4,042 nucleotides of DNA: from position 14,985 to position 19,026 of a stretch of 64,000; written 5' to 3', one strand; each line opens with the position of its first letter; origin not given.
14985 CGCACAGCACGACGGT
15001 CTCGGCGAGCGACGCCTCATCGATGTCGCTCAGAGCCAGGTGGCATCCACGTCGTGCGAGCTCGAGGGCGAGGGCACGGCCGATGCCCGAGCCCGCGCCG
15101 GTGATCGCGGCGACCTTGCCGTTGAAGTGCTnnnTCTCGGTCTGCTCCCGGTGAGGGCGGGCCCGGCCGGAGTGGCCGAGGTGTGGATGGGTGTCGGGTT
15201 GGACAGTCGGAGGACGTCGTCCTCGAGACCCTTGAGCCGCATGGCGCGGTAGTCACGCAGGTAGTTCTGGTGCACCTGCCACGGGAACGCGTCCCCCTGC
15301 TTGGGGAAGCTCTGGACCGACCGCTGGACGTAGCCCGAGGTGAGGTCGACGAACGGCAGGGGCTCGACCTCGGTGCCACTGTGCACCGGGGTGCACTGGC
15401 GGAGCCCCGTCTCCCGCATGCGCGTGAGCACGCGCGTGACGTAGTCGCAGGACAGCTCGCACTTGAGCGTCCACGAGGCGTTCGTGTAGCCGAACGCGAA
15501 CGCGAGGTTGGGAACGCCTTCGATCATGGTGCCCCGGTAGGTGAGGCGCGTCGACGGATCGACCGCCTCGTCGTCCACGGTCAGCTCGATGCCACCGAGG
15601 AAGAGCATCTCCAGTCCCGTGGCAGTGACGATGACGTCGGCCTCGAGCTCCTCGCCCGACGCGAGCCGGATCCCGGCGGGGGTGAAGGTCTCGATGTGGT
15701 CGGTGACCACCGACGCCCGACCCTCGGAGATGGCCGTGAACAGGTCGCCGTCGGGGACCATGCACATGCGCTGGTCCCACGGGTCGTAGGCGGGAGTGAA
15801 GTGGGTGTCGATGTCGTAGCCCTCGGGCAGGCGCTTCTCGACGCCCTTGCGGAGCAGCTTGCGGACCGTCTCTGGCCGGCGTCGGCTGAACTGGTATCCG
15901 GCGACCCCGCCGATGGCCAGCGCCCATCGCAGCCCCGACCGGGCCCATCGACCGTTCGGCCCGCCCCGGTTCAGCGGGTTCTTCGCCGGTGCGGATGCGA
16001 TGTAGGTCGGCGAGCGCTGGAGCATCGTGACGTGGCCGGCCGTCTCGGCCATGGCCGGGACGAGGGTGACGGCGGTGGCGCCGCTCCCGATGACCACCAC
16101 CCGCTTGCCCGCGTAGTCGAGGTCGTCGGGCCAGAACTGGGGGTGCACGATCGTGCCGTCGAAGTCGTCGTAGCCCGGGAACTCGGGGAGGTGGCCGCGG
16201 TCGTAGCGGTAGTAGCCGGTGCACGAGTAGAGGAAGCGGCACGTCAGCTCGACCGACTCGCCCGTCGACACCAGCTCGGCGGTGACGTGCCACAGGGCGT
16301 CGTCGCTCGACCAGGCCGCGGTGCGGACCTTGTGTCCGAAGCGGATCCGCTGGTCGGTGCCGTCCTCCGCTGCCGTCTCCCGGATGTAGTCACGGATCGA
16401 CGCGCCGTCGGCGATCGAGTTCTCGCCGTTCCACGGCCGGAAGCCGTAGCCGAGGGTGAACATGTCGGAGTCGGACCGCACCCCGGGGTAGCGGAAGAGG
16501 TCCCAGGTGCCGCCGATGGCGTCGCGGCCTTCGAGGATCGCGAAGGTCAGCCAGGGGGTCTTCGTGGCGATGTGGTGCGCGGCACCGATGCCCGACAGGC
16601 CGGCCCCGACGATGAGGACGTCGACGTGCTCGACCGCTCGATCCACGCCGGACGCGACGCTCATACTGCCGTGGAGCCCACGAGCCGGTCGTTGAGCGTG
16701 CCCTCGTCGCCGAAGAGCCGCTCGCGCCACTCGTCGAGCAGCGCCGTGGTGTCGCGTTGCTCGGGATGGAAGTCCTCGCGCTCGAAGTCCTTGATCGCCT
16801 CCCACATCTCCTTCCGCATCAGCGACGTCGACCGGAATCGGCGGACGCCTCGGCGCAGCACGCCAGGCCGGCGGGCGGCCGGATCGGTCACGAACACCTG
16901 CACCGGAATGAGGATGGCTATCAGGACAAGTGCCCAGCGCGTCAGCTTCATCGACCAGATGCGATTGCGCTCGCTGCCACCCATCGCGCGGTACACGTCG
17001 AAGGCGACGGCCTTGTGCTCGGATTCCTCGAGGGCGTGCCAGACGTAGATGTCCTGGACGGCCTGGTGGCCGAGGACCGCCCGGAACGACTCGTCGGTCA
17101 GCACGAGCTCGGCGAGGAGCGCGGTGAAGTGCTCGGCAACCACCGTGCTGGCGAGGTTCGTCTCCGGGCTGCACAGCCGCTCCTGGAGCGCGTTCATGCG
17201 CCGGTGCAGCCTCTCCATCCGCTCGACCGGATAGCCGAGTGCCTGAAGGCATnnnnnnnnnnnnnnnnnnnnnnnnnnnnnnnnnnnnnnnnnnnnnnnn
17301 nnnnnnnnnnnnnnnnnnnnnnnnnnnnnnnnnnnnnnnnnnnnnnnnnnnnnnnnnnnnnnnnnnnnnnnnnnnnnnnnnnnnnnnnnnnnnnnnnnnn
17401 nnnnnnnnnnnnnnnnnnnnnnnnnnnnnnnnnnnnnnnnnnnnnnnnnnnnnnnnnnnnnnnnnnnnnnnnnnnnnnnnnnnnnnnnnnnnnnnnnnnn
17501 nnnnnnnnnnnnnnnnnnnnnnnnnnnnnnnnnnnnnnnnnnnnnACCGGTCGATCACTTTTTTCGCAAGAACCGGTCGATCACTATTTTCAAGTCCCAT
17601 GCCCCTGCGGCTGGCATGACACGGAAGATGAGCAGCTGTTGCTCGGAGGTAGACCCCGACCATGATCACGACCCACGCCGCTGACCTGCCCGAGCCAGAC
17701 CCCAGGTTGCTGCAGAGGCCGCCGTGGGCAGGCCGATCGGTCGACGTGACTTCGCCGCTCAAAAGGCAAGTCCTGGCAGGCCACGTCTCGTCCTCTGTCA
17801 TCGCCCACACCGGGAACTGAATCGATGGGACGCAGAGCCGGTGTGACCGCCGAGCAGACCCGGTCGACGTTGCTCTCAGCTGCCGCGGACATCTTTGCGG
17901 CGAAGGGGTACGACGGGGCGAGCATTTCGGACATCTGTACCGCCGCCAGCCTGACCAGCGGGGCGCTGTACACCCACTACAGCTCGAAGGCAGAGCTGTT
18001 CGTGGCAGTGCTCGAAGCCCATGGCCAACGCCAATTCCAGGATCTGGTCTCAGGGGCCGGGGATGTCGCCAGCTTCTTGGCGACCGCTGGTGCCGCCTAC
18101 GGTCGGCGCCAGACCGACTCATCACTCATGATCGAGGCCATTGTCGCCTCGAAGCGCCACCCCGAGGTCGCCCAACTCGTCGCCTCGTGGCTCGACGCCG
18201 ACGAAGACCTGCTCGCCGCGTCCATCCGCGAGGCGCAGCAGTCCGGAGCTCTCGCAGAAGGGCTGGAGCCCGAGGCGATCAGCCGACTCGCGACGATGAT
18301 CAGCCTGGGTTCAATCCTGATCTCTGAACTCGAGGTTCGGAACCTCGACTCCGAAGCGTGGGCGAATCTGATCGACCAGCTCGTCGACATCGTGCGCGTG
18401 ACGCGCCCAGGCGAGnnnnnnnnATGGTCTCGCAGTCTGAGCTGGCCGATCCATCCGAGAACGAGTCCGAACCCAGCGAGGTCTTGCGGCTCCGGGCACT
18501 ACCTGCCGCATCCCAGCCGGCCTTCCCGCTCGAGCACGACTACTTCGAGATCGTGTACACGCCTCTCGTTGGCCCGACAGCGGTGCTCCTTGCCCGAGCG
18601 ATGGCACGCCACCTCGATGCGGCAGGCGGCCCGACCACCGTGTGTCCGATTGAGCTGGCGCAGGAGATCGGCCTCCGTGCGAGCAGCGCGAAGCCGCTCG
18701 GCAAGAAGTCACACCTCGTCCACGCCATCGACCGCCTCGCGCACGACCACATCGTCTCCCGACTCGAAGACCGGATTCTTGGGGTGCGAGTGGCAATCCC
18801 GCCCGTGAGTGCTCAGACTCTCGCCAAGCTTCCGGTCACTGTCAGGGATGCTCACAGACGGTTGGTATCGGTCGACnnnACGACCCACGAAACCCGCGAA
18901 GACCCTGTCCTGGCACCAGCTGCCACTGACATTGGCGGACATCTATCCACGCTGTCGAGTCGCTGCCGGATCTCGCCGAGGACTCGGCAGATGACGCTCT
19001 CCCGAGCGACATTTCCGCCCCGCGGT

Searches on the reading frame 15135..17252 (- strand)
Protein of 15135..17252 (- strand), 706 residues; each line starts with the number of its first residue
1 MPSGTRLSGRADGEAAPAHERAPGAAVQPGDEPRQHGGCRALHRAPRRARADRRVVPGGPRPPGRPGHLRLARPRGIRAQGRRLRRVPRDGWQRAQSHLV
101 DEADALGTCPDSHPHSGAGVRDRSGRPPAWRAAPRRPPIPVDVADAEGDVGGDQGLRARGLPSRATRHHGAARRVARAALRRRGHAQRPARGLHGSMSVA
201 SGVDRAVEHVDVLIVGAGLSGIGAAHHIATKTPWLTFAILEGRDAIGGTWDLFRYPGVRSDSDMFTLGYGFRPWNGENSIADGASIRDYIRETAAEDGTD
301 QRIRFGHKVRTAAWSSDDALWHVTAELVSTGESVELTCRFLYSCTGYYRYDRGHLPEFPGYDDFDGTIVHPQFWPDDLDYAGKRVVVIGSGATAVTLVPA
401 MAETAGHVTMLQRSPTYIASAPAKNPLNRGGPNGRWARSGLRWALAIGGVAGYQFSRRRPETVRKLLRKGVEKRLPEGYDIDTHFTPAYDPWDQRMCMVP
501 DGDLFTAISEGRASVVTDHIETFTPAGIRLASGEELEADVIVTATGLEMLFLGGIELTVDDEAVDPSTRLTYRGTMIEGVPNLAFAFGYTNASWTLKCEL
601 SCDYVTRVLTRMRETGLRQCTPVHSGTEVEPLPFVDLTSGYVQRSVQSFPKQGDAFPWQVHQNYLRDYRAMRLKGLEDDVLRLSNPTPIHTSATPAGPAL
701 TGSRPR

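Call 44: search_protein_families(library=pfam, proteins=[window:15135-17252:-], max_evalue=0.001)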
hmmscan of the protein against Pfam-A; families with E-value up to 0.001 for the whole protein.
window:15135-17252:- (706 aa): 6 families
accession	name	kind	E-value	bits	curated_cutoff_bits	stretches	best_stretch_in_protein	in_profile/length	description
PF00743.25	FMO-like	-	8.1e-10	38.2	22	1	285-420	85-221/532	Flavin-binding monooxygenase-like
PF01946.23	Thi4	-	6.3e-07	29.3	26.2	1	209-250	17-58/235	Thi4 family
PF13738.12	Pyr_redox_3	-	8.9e-07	28.9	30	1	213-416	1-198/305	Pyridine nucleotide-disulphide oxidoreductase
PF13450.12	NAD_binding_8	-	1.2e-06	29.1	21.9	1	214-267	1-45/68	NAD(P)-binding Rossmann-like domain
PF07992.20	Pyr_redox_2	-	7.3e-05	22.8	26.1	0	211-417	2-177/291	Pyridine nucleotide-disulphide oxidoreductase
PF13434.12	Lys_Orn_oxgnase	-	0.0003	20.5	21.3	0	298-414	107-222/339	L-lysine 6-monooxygenase/L-ornithine 5-monooxygenase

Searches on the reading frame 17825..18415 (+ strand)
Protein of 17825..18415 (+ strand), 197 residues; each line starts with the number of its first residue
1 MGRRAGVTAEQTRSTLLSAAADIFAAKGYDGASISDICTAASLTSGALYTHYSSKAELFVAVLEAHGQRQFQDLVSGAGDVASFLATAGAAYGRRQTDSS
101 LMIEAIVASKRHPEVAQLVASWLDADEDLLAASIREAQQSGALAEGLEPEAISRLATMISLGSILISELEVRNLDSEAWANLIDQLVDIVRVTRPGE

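Call 8: search_protein_families(library=pfam, proteins=[window:17825-18415:+], max_evalue=0.01)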
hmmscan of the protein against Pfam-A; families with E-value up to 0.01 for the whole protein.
window:17825-18415:+ (197 aa): 4 families
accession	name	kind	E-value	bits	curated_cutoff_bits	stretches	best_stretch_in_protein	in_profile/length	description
PF00440.29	TetR_N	-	1.4e-13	50.9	24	1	16-62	1-47/47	Bacterial regulatory proteins, tetR family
PF16859.10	TetR_C_11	-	0.00019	22.2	32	1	78-170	8-100/113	Tetracyclin repressor-like, C-terminal domain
PF16925.10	TetR_C_13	-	0.0023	18.7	27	1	109-170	35-96/109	Tetracyclin repressor-like, C-terminal domain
PF17940.6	TetR_C_31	-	0.0058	17.2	27.4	1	78-139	3-64/107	Tetracyclin repressor-like, C-terminal domain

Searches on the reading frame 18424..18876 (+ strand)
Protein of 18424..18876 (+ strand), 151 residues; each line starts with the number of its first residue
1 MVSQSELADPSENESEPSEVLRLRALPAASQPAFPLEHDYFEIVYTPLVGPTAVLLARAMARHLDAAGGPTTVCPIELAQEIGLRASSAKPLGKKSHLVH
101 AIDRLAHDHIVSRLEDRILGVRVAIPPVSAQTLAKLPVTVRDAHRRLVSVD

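Call 8: search_protein_families(library=pfam, proteins=[window:18424-18876:+], max_evalue=0.01)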
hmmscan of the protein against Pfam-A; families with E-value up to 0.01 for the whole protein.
window:18424-18876:+ (151 aa): 0 families

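Call 9: search_protein_families(library=ncbifam, proteins=[window:18424-18876:+], max_evalue=0.1)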
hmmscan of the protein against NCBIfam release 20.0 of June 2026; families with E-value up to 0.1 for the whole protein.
window:18424-18876:+ (151 aa): 0 families

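Call 79: search_protein_families(library=phrogs, proteins=[window:18424-18876:+], max_evalue=1)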
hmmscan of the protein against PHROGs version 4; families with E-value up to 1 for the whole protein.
window:18424-18876:+ (151 aa): 1 family
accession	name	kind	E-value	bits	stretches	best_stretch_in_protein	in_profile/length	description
phrog_38252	-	unknown function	0.45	11.3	1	38-50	20-32/36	-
